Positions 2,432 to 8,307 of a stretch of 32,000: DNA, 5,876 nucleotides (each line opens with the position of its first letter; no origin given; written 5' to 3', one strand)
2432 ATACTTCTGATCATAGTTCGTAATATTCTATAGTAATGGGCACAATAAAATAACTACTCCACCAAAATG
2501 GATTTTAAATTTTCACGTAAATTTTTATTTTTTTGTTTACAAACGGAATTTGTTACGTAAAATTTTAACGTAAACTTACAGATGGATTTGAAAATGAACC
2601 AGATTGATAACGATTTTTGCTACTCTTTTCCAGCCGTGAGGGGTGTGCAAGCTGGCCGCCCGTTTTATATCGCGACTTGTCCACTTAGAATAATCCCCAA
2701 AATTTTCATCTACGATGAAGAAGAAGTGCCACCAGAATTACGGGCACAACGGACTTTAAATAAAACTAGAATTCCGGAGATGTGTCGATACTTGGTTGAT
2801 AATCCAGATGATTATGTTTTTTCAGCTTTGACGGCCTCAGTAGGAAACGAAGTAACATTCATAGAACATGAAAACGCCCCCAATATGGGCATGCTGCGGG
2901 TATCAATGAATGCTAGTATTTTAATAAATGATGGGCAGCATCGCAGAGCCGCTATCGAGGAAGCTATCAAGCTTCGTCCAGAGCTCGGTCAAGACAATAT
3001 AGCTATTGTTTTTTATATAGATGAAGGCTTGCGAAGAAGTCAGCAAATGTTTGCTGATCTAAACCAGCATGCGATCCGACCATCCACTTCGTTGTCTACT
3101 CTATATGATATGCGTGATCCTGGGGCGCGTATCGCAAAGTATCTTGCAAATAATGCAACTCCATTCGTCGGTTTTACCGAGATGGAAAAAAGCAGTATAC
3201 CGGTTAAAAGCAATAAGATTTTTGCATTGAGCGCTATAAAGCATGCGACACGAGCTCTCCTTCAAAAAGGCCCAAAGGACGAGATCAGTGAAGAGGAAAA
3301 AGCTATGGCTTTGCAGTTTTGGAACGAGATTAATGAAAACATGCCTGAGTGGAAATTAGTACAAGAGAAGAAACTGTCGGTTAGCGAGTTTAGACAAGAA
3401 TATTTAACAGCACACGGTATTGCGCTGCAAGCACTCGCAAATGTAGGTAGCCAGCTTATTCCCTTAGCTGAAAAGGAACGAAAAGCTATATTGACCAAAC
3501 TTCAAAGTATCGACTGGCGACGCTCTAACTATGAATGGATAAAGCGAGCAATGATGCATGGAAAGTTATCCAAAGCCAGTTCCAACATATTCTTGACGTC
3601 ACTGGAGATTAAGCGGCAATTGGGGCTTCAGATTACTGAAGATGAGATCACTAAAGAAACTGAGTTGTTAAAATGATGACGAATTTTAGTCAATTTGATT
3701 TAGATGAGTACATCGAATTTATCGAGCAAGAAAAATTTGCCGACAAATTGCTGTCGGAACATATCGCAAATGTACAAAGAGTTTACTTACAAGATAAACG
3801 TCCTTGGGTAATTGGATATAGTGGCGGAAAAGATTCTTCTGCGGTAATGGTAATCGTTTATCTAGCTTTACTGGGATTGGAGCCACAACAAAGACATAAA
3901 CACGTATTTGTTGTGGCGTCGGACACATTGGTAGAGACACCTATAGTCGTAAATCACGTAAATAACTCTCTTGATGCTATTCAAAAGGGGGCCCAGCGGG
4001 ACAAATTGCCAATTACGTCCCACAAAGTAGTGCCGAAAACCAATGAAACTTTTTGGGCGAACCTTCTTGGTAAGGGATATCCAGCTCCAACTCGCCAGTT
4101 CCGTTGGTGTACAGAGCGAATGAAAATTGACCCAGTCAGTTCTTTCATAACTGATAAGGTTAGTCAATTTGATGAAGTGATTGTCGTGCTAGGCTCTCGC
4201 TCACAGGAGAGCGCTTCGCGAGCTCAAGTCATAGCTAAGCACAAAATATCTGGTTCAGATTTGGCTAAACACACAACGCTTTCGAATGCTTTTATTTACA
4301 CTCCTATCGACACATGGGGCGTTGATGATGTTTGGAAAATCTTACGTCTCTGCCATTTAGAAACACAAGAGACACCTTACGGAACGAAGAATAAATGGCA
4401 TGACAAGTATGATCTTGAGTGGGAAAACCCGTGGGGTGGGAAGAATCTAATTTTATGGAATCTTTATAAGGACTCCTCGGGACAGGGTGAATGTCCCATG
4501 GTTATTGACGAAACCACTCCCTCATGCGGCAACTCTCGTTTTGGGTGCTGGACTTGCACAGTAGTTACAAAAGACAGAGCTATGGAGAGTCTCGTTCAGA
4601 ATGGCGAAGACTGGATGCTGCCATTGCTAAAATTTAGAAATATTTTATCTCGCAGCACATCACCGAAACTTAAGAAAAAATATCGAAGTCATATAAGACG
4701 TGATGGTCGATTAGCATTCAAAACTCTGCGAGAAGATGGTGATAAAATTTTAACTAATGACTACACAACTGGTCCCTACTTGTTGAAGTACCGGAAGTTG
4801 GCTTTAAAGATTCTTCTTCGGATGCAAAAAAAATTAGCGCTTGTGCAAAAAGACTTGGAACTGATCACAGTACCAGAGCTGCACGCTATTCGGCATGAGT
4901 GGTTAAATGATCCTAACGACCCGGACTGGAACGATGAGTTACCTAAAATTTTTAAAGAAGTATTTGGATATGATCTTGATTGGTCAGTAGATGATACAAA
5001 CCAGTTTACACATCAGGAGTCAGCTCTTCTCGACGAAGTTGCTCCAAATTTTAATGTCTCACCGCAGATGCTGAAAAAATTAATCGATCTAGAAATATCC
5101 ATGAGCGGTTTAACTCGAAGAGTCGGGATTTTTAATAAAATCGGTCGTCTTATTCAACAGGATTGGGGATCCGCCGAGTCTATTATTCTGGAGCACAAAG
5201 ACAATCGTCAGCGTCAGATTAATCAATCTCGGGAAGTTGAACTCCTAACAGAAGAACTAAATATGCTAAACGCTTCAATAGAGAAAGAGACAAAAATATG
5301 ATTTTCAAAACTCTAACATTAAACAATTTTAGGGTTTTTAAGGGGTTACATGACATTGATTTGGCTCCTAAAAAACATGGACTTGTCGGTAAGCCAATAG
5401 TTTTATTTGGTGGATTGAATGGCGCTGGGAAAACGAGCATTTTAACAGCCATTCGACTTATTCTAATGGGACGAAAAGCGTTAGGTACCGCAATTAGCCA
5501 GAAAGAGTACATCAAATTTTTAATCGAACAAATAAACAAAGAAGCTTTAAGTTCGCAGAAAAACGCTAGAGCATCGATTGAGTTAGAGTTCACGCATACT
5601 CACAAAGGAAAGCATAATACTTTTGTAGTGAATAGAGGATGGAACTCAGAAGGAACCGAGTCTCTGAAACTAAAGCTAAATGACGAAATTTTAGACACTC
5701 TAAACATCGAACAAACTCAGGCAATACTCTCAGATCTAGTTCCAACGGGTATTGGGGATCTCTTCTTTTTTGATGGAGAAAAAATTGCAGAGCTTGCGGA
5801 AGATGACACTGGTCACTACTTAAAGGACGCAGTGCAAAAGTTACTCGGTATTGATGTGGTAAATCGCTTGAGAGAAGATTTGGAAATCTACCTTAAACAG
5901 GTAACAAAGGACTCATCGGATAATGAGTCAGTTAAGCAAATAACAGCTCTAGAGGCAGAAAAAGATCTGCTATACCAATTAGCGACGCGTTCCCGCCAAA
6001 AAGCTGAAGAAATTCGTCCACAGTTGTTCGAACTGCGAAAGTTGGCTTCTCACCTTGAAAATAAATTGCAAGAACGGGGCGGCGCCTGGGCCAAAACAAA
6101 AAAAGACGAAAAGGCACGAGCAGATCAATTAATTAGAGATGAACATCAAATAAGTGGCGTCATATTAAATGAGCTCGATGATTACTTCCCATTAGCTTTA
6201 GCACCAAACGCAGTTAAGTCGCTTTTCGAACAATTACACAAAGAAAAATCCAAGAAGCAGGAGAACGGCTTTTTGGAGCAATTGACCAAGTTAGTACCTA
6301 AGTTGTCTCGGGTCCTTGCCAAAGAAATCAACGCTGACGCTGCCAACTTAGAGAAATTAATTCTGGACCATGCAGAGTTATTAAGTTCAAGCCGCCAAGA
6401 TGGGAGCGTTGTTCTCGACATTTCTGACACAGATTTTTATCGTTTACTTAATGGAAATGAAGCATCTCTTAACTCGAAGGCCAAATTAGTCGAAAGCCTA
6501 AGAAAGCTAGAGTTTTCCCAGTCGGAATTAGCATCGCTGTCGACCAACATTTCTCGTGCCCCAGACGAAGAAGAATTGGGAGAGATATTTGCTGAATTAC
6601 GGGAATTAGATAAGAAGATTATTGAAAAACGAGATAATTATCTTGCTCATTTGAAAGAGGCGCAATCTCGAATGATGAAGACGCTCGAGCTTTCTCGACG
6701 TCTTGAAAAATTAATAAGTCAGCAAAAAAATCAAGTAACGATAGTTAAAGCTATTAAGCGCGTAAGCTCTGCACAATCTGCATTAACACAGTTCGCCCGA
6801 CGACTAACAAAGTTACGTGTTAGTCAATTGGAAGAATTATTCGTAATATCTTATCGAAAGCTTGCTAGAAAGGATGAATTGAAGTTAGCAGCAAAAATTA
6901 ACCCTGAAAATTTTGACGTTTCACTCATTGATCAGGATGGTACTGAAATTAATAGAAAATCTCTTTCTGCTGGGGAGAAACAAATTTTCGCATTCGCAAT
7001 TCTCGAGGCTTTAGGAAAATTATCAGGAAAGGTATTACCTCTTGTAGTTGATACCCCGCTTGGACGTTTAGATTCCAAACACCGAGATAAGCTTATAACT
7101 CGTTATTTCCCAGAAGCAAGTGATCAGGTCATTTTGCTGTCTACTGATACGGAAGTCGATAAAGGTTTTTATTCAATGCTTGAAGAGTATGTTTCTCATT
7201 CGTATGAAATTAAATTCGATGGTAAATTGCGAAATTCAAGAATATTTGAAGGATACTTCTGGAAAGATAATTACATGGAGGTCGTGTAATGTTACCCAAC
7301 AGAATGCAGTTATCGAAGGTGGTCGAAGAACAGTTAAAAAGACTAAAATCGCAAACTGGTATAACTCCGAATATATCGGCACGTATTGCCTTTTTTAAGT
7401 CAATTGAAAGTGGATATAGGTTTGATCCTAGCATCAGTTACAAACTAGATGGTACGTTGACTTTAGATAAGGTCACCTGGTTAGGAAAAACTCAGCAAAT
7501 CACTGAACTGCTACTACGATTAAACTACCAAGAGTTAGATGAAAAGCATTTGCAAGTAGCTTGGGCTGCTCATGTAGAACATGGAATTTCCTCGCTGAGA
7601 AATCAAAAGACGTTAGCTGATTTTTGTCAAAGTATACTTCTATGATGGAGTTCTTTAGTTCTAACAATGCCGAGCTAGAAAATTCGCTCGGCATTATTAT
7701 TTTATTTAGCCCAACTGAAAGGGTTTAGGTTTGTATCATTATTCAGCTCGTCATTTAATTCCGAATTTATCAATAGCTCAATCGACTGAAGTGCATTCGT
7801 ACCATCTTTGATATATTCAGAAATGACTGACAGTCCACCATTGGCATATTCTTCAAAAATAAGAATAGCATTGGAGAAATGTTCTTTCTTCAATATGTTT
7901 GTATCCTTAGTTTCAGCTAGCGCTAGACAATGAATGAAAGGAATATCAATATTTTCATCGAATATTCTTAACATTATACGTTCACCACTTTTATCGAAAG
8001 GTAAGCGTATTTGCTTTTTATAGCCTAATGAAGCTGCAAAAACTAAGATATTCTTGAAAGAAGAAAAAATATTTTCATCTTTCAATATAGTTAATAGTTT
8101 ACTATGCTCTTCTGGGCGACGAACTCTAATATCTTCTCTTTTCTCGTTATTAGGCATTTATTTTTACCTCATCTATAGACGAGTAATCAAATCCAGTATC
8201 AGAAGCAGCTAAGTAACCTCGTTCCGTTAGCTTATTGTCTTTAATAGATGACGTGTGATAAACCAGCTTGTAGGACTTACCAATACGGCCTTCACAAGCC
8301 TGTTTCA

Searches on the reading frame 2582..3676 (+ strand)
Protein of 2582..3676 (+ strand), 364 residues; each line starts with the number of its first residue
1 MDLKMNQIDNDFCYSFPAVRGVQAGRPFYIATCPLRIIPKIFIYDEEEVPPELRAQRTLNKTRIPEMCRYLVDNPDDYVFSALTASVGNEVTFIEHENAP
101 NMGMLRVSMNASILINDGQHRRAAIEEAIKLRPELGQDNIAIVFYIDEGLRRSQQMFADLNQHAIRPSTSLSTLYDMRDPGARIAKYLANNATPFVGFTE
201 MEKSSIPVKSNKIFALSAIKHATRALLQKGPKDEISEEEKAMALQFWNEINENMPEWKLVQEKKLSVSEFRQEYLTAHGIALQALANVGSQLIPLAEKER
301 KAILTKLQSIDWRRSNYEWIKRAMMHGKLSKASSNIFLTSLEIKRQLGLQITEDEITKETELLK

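Call 5: search_protein_families(library=pfam, proteins=[window:2582-3676:+], max_evalue=1)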
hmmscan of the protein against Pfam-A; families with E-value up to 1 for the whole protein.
window:2582-3676:+ (364 aa): 1 family
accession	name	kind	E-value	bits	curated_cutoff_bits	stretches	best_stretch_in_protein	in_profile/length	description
PF14072.11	DndB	-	2.8e-130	434.8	29.1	1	16-349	1-337/338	DNA-sulfur modification-associated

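Call 6: search_protein_families(library=padloc, proteins=[window:2582-3676:+], max_evalue=1)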
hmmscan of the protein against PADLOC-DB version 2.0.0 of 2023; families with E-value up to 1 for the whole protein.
window:2582-3676:+ (364 aa): 2 families
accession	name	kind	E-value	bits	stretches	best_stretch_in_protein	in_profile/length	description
PDLC02658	DndB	-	1.5e-163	541.9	1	11-360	2-354/356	DndB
PDLC01664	Cas12c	-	0.0032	13.4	1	208-303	122-211/1163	Cas12c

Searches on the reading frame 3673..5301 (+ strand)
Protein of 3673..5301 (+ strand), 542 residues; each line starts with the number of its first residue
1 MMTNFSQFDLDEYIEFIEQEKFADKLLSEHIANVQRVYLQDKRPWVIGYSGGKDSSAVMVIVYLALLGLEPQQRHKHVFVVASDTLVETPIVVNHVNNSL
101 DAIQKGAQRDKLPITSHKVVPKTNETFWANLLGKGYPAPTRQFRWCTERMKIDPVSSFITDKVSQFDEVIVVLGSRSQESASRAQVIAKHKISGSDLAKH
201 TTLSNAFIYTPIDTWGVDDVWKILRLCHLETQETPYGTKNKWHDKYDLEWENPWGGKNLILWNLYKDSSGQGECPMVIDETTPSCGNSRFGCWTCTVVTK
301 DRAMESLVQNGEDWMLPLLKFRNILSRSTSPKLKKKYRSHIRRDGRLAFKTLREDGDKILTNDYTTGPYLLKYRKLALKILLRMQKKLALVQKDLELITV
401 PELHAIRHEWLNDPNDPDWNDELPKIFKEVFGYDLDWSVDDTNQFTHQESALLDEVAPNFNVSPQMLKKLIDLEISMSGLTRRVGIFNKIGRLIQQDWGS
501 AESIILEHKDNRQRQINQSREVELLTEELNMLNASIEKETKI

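Call 5: search_protein_families(library=pfam, proteins=[window:3673-5301:+], max_evalue=1)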
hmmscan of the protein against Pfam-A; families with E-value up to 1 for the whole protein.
window:3673-5301:+ (542 aa): 1 family
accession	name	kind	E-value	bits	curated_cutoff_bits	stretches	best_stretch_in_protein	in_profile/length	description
PF01507.26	PAPS_reduct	-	2.5e-06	28.1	22.5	1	46-230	3-155/175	Phosphoadenosine phosphosulfate reductase domain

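Call 6: search_protein_families(library=padloc, proteins=[window:3673-5301:+], max_evalue=1)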
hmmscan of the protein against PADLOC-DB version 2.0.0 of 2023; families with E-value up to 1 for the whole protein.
window:3673-5301:+ (542 aa): 7 families
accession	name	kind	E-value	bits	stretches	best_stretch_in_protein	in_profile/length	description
PDLC02659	DndC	-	1.9e-259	860.3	2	15-350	1-336/586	DndC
PDLC02660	DndC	-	1.9e-259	860.3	2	15-350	1-336/586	DndC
PDLC02661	DndC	-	4.7e-222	736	1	22-508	2-465/468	DndC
PDLC03333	MTase_II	-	1.8e-218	724.5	1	6-536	6-526/544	Type II methyltransferase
PDLC02662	DndC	-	8.5e-214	708.9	1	18-516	3-474/481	DndC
PDLC02510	BrxP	-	1.5e-12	44.6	1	29-224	116-290/779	BrxP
PDLC02782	SspD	-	1.3e-11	42.8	1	46-190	3-128/277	SspD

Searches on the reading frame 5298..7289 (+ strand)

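Call 5: search_protein_families(library=pfam, proteins=[window:5298-7289:+], max_evalue=1)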
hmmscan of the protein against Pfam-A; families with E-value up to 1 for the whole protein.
window:5298-7289:+ (663 aa): 8 families
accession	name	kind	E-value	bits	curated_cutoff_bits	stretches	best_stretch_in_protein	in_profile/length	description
PF13476.12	AAA_23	-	2.9e-13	51.3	27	1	6-257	2-200/201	AAA domain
PF02463.25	SMC_N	-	4.2e-07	30.1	40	1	4-620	3-201/220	RecF/RecN/SMC N terminal domain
PF13175.12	AAA_15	-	2.9e-06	27.6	32.1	1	1-343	1-267/374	AAA ATPase domain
PF13555.12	AAA_29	-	0.0015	18.7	27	1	5-60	3-50/61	P-loop containing region of AAA domain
PF13514.12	AAA_27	-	0.0089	16.1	22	1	1-58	1-52/206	AAA domain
PF13455.12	MUG113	-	0.019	16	22.3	1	462-523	6-67/73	Meiotically up-regulated gene 113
PF22766.2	ZW10_C2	-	0.085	13.4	27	1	218-268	67-119/152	ZW10 C-terminal helical domain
PF00005.33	ABC_tran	-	0.34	11.9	25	1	35-112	14-79/137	ABC transporter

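Call 6: search_protein_families(library=padloc, proteins=[window:5298-7289:+], max_evalue=1)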
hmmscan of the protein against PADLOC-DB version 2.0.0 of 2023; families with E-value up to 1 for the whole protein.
window:5298-7289:+ (663 aa): 73 families (the best 25 are shown)
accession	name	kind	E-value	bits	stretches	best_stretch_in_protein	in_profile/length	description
PDLC02667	DndD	-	2.2e-226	751.7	1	1-656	1-657/657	DndD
PDLC02756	PbeC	-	6.7e-210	697.3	1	1-640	1-643/643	PbeC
PDLC02668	DndD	-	1.9e-168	560.5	1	1-655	1-659/659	DndD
PDLC02663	DndD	-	1.6e-156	520.9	1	1-657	1-674/675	DndD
PDLC02740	PbeC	-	5.4e-138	459.7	1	1-645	1-646/648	PbeC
PDLC02731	PbeC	-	1.3e-122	408.8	1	1-641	1-644/645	PbeC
PDLC02665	DndD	-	9.1e-83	277.1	1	1-654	1-645/645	DndD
PDLC02664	DndD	-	1.3e-80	269.8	1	1-654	1-661/662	DndD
PDLC02735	PbeC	-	1.6e-80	269.7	1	1-639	1-651/652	PbeC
PDLC02754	PbeC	-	1.2e-72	243.6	1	3-646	3-645/646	PbeC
PDLC02752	PbeC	-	4.9e-67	225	1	1-649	1-642/644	PbeC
PDLC02727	PbeC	-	1e-62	210.7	2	413-642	426-655/660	PbeC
PDLC02666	DndD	-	1.8e-60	203.2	1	3-641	3-654/665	DndD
PDLC02736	PbeC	-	2.7e-56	189.4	1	1-647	1-681/685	PbeC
PDLC02733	PbeC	-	6.2e-46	155.1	2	414-638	444-665/672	PbeC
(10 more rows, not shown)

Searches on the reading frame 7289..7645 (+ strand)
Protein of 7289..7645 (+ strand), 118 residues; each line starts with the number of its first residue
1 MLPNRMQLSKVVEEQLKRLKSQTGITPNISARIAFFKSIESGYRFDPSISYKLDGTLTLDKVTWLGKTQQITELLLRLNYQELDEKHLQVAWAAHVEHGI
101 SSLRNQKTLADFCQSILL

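Call 5: search_protein_families(library=pfam, proteins=[window:7289-7645:+], max_evalue=1)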
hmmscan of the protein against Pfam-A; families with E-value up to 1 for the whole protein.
window:7289-7645:+ (118 aa): 1 family
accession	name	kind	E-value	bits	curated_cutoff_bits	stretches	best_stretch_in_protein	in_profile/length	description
PF08870.17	DndE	-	7.8e-30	103.9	25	1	5-109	1-109/111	DNA sulphur modification protein DndE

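Call 6: search_protein_families(library=padloc, proteins=[window:7289-7645:+], max_evalue=1)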
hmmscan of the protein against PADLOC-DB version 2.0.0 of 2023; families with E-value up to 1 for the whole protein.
window:7289-7645:+ (118 aa): 5 families
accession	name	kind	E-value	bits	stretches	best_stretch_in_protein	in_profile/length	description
PDLC02671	DndE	-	2e-50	168.2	1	1-111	1-110/111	DndE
PDLC03334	MTase_II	-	3.8e-43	144.8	1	1-116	1-117/117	Type II methyltransferase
PDLC02669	DndE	-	3.3e-12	44.3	1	4-113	6-117/128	DndE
PDLC02670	DndE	-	0.00082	17.7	1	6-78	4-74/122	DndE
PDLC04842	PDC-S04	-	0.022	12.5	1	5-52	151-197/202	-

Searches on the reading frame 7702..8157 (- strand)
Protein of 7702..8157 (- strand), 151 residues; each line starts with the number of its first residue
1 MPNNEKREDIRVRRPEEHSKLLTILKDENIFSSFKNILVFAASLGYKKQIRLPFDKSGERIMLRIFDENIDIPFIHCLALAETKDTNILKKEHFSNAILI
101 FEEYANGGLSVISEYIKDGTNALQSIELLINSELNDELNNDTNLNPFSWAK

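Call 5: search_protein_families(library=pfam, proteins=[window:7702-8157:-], max_evalue=1)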
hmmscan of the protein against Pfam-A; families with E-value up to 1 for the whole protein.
window:7702-8157:- (151 aa): 0 families

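Call 6: search_protein_families(library=padloc, proteins=[window:7702-8157:-], max_evalue=1)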
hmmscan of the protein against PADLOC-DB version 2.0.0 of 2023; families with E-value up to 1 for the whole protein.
window:7702-8157:- (151 aa): 0 families

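Call 8: search_protein_families(library=ncbifam, proteins=[window:7702-8157:-], max_evalue=1)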
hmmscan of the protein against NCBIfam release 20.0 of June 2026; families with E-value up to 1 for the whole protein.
window:7702-8157:- (151 aa): 1 family
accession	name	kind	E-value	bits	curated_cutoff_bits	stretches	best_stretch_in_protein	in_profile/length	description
TIGR04062.1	dnd_assoc_4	equivalog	5.3e-30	104.6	74.25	1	11-144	2-145/151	DNA phosphorothioation-associated protein 4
